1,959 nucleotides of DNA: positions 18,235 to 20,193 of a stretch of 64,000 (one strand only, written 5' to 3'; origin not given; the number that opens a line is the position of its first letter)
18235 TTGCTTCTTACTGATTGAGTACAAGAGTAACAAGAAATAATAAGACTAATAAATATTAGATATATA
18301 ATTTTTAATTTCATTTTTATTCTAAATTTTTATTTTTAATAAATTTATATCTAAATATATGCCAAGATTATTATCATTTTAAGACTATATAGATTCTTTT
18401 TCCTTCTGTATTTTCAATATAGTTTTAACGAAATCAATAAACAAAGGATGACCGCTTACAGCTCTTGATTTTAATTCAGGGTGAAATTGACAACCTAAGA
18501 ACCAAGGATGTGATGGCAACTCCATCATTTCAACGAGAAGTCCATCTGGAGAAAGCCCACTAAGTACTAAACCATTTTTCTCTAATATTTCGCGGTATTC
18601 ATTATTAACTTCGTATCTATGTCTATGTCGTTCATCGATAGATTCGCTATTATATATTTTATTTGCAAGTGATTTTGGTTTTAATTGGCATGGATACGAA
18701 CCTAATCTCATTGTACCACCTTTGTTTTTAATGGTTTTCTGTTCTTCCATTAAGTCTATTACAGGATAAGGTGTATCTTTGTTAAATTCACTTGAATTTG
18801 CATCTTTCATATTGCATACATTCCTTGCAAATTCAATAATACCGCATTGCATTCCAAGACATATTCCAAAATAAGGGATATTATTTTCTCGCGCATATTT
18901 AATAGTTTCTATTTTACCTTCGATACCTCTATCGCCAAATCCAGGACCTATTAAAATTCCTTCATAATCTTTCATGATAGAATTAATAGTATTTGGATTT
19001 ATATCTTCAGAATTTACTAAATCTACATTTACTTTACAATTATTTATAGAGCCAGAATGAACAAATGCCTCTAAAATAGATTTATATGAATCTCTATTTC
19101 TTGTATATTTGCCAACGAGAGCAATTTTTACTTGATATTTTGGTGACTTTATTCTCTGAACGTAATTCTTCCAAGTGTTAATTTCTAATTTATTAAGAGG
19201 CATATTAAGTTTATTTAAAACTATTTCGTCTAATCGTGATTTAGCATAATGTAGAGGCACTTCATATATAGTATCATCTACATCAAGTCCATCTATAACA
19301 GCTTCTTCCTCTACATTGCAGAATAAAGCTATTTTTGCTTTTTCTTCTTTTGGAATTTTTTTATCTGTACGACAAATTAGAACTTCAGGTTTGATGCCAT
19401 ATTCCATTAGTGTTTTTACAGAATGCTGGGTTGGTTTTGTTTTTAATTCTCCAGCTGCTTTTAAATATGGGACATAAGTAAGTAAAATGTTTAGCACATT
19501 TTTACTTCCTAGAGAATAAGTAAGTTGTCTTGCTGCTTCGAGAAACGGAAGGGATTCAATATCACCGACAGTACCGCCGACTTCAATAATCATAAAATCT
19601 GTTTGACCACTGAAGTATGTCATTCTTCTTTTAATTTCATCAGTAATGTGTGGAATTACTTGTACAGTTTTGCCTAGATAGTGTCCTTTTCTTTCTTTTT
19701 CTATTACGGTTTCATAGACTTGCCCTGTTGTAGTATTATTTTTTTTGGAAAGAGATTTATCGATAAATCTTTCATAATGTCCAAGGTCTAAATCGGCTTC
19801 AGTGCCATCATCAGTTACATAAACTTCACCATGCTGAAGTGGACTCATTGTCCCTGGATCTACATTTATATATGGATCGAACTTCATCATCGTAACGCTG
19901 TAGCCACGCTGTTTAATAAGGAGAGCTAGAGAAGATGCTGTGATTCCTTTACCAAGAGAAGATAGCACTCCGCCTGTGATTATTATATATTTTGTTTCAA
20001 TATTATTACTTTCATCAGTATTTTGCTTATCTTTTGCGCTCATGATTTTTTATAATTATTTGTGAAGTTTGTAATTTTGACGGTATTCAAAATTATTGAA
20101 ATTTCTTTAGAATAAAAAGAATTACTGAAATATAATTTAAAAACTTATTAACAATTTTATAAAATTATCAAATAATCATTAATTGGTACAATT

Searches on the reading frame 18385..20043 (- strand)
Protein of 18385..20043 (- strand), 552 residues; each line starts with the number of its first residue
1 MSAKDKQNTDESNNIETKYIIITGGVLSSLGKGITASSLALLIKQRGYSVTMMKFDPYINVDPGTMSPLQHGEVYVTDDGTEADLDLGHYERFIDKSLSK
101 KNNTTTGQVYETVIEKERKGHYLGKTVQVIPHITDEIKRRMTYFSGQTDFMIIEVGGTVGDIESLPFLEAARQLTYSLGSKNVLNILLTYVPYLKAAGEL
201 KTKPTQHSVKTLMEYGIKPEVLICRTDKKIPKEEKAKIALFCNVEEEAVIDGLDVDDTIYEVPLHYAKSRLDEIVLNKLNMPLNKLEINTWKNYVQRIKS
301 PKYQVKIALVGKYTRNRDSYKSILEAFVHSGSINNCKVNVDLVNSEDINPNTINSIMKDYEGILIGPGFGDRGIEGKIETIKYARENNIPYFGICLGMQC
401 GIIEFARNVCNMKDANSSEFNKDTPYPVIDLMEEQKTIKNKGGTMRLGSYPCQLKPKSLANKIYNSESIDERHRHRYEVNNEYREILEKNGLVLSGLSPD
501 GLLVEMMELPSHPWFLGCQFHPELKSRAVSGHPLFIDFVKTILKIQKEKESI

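Call 51: list_cluster_members(proteins=[window:18385-20043:-, window:34181-36949:-, window:37140-39545:-, window:55946-58048:-, window:60166-62013:+, window:12827-14695:+, window:4408-7770:-, window:20448-23138:+])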
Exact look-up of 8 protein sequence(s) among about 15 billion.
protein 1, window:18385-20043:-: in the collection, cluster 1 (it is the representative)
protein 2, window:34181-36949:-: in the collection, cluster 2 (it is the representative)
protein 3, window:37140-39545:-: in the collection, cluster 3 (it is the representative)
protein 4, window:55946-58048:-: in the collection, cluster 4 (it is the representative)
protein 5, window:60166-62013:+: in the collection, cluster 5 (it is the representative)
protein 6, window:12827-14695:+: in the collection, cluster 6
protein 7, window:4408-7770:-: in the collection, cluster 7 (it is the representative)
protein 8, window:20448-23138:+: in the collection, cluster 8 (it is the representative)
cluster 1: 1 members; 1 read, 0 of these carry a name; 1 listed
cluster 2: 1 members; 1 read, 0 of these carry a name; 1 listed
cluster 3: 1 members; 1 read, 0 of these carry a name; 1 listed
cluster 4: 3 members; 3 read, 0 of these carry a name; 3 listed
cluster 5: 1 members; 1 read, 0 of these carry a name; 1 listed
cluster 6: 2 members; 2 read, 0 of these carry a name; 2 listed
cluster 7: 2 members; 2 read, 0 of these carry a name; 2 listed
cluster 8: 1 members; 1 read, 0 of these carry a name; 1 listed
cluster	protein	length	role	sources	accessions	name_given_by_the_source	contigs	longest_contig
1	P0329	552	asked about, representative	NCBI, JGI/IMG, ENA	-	-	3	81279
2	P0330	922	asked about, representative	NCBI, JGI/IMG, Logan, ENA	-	-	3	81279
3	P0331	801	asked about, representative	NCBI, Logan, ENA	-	-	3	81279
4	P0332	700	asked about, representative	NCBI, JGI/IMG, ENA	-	-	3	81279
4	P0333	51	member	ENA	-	-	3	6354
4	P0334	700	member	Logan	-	-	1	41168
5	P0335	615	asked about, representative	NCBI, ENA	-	-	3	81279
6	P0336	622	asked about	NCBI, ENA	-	-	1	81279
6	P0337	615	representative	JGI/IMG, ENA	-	-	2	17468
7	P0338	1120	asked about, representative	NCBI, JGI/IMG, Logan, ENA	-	-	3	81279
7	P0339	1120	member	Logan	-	-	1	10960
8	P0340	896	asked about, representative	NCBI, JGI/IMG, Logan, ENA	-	-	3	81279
